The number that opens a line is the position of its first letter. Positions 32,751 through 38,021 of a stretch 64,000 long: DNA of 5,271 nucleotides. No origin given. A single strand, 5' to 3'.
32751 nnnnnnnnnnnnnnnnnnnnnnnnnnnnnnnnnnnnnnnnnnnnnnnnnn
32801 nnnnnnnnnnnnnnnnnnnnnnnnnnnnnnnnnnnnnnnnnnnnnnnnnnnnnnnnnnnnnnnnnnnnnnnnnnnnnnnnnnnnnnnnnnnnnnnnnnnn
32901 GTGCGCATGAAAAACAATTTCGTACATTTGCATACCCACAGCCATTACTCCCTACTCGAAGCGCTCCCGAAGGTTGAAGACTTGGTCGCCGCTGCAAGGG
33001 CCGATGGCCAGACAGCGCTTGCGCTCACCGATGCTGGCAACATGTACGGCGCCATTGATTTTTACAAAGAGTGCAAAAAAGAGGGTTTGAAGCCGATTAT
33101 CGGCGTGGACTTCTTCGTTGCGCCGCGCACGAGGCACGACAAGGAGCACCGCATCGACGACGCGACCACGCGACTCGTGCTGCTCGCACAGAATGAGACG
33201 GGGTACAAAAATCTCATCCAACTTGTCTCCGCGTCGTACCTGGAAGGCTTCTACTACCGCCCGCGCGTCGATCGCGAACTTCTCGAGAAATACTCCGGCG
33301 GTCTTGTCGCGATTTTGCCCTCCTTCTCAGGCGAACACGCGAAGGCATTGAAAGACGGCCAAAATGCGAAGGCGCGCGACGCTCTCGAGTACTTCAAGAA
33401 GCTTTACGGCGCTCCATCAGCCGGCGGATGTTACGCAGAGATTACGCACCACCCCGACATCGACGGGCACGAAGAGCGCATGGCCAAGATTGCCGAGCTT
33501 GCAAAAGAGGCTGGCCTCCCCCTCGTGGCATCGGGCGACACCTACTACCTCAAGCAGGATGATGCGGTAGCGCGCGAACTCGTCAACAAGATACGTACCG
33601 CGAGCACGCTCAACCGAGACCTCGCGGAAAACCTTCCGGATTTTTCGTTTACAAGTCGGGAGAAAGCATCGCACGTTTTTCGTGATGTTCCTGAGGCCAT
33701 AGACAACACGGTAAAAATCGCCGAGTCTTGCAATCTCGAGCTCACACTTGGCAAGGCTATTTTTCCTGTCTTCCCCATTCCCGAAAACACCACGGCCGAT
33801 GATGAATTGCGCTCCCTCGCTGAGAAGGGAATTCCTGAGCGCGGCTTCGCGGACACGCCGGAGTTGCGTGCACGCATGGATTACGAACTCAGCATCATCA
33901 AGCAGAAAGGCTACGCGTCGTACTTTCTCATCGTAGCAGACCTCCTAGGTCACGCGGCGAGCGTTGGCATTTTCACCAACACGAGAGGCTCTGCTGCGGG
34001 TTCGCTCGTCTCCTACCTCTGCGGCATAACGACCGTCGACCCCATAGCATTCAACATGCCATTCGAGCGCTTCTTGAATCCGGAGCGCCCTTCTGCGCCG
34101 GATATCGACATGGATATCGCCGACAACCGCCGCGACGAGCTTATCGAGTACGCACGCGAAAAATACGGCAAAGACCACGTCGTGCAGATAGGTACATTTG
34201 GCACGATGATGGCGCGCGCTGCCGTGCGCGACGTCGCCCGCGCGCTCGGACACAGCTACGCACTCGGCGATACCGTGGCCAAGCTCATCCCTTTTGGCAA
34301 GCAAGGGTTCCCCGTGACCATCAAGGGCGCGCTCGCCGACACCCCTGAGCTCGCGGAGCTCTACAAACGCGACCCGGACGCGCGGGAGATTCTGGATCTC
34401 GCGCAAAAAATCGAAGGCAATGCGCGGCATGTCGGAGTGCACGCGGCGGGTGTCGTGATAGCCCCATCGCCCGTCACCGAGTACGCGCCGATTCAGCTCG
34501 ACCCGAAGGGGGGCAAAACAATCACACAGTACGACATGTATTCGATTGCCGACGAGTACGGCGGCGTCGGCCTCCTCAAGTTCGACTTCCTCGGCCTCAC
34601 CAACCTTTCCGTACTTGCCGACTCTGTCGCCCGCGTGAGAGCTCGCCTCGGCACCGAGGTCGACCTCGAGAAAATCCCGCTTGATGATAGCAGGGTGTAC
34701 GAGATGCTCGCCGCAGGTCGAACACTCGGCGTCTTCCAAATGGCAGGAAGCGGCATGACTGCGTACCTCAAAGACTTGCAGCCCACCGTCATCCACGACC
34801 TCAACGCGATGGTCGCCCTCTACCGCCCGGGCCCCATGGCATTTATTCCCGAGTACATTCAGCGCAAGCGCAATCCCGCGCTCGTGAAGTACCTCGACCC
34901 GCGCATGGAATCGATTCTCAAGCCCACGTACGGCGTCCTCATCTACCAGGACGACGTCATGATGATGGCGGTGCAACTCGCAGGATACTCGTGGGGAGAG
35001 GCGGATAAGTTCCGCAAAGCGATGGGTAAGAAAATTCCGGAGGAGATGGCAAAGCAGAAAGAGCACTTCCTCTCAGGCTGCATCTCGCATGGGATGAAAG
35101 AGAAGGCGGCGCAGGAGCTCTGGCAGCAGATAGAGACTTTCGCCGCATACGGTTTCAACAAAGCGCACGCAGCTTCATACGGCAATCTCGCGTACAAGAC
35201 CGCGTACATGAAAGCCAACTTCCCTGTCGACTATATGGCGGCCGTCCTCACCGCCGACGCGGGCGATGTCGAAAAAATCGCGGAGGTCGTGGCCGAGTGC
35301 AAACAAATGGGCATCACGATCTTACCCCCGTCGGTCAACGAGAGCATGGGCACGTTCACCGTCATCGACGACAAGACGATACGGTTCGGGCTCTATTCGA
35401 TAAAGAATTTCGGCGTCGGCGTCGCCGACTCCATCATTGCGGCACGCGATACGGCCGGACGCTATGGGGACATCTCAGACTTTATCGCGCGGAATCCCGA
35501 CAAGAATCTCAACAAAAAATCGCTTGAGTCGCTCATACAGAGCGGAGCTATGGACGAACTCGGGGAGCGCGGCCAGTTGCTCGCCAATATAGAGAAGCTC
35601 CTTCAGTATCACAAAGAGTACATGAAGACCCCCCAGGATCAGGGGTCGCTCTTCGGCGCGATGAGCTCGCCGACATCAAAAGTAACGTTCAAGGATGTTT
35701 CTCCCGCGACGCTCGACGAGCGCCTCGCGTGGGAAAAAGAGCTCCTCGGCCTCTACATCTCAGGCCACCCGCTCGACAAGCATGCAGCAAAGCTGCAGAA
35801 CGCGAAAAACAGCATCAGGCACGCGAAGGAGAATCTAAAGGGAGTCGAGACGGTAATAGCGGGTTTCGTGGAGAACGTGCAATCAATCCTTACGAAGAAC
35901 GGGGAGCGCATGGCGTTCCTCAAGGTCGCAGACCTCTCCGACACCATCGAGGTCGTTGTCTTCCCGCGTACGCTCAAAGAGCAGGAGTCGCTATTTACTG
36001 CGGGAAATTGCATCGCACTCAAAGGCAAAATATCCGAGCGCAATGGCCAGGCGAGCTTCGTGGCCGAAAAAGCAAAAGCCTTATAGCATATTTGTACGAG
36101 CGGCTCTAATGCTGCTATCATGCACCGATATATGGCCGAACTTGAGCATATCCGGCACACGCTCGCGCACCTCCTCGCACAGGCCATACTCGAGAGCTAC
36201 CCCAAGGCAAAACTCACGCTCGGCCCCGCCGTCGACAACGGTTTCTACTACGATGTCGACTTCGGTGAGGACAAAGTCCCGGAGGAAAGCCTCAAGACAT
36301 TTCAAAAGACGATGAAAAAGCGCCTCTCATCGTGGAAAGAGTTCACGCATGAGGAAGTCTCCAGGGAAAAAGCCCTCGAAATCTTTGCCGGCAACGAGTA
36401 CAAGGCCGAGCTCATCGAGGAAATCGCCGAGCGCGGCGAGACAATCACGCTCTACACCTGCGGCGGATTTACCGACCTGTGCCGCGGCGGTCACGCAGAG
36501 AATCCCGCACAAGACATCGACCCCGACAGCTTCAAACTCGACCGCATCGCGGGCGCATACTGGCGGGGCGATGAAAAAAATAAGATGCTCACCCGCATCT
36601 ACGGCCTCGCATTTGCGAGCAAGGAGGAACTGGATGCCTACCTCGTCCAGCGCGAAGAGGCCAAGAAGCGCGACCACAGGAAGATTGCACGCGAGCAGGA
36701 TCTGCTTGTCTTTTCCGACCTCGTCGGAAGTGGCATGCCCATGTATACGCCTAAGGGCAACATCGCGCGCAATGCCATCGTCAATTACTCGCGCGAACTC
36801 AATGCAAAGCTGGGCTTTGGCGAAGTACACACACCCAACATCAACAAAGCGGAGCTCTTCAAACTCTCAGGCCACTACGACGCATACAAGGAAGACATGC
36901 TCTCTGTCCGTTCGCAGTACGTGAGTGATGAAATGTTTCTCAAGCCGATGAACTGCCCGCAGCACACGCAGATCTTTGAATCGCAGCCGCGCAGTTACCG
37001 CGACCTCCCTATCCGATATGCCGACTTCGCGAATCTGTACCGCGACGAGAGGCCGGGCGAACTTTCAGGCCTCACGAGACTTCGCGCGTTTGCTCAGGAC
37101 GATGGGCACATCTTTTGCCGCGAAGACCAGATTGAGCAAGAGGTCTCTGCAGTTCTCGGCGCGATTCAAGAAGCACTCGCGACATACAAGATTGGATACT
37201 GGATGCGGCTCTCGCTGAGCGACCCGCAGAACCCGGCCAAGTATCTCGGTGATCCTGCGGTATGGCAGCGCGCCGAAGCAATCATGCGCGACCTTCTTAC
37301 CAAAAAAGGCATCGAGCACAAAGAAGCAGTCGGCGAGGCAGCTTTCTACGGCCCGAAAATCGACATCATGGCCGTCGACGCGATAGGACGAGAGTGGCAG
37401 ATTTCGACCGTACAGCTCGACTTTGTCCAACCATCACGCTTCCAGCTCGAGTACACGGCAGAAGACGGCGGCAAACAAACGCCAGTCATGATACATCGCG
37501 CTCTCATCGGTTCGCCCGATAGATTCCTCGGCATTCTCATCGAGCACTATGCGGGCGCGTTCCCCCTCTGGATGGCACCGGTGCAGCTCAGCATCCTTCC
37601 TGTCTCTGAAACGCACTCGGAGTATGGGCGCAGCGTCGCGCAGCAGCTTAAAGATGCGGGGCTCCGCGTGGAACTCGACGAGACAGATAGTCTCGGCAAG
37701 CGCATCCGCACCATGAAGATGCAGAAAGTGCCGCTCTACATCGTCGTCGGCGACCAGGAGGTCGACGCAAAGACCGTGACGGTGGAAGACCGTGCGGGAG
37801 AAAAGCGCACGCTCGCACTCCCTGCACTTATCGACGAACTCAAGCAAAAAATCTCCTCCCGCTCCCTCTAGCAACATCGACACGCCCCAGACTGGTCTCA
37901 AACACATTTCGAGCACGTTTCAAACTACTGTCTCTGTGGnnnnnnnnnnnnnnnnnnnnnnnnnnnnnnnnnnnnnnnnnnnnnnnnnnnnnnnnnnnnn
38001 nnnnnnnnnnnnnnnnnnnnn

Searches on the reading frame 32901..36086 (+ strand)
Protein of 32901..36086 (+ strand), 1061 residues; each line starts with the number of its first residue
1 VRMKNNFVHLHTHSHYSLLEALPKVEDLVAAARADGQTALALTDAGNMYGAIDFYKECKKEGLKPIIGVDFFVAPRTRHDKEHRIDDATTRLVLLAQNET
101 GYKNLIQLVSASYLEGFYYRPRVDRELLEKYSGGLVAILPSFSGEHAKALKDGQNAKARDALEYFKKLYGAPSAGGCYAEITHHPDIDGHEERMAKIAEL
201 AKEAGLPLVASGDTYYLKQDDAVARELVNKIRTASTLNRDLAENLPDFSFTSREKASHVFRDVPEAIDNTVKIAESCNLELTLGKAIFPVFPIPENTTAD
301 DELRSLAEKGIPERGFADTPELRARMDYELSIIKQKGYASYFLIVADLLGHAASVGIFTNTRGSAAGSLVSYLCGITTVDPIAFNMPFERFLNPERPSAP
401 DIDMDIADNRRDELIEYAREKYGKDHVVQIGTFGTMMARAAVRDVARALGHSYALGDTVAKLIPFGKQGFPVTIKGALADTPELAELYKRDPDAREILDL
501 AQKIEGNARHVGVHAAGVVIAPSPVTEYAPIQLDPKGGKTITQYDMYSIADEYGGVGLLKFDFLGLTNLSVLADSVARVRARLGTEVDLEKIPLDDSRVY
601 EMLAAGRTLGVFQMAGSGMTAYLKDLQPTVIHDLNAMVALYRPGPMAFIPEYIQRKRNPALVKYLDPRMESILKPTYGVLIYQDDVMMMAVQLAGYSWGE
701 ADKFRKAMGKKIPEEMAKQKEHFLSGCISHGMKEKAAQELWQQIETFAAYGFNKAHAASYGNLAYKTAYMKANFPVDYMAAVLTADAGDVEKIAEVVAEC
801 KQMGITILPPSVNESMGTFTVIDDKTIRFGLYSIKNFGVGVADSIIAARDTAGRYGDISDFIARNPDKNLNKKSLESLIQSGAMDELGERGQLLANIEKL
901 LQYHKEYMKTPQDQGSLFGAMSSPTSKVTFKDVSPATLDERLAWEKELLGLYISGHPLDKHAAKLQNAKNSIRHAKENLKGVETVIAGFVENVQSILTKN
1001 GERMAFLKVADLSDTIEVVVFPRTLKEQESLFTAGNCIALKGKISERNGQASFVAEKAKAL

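Call 26: search_protein_families(library=pfam, proteins=[window:32901-36086:+], max_evalue=0.01)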
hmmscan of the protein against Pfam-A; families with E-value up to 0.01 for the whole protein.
window:32901-36086:+ (1061 aa): 5 families
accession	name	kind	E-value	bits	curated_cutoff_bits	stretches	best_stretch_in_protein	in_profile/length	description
PF07733.18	DNA_pol3_alpha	-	1.8e-87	293.7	23.9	1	302-565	2-260/260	Bacterial DNA polymerase III alpha NTPase domain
PF17657.6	DNA_pol3_finger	-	1e-53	181.5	22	1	568-730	1-165/166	Bacterial DNA polymerase III alpha subunit finger domain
PF02811.25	PHP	-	8.4e-48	163.2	26.4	1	9-171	1-154/164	PHP domain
PF14579.12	HHH_6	-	1e-24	86.9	25.6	1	804-890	1-87/90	Helix-hairpin-helix motif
PF01336.31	tRNA_anti-codon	-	1.3e-10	41.4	27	1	985-1059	2-73/75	OB-fold nucleic acid binding domain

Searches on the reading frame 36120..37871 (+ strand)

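Call 8: search_protein_families(library=pfam, proteins=[window:36120-37871:+], max_evalue=0.1)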
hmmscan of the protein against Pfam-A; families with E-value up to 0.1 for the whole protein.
window:36120-37871:+ (583 aa): 3 families
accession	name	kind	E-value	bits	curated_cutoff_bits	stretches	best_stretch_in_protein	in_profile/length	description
PF00587.30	tRNA-synt_2b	-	1.5e-42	146.1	29.3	1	269-477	8-179/179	tRNA synthetase class II core domain (G, H, P, S and T)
PF03129.25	HGTP_anticodon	-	5.2e-20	71.8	21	1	489-576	1-93/94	Anticodon binding domain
PF07973.19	tRNA_SAD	-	1.6e-07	31.6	24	1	109-161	1-44/44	Threonyl and Alanyl tRNA synthetase second additional domain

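Call 9: search_protein_families(library=ncbifam, proteins=[window:36120-37871:+], max_evalue=0.1)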
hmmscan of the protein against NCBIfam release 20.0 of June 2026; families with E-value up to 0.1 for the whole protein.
window:36120-37871:+ (583 aa): 14 families
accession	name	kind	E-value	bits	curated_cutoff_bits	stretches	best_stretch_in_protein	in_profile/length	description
TIGR00418.1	thrS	equivalog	2.7e-191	637.3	383.65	1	12-577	1-564/565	threonine--tRNA ligase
NF003068.0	PRK03991.1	equivalog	2.1e-62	211.4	484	1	177-579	190-593/613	threonine--tRNA ligase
NF008979.1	PRK12325.1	exception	6.1e-22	78.1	550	2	203-333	36-164/437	proline--tRNA ligase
NF006625.0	PRK09194.1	equivalog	3.1e-20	72.6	558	2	202-337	35-168/559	proline--tRNA ligase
TIGR00408.1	proS_fam_I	equivalog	1.2e-18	67.3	437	2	423-577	216-380/475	proline--tRNA ligase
TIGR00442.1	hisS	equivalog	2.2e-17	63.1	286.75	2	204-377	4-170/406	histidine--tRNA ligase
NF011500.0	PRK14938.1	equivalog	4.4e-16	58.8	362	1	478-576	265-365/387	Ser-tRNA(Thr) hydrolase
TIGR00409.1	proS_fam_II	equivalog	8.9e-16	57.9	306.7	2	202-337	35-168/568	proline--tRNA ligase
NF003211.1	PRK04173.1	equivalog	2.3e-13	49.8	312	1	482-560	359-439/454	glycine--tRNA ligase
TIGR00389.1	glyS_dimeric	equivalog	3.3e-12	45.7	243.3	2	481-563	465-549/565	glycine--tRNA ligase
TIGR00414.1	serS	equivalog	2e-08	33.6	301.65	1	177-366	133-325/418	serine--tRNA ligase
TIGR02367.1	PylS_Cterm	equivalog_domain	1.5e-05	24.5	178.15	1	220-346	28-154/242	pyrrolysine--tRNA(Pyl) ligase large subunit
NF009085.0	PRK12420.1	equivalog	3.5e-05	23.3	540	1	489-563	340-415/426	histidine--tRNA ligase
NF040865.1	a_tRNA_ed_AlaXM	equivalog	0.017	14.9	300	1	13-104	98-186/234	alanyl-tRNA editing protein AlaXM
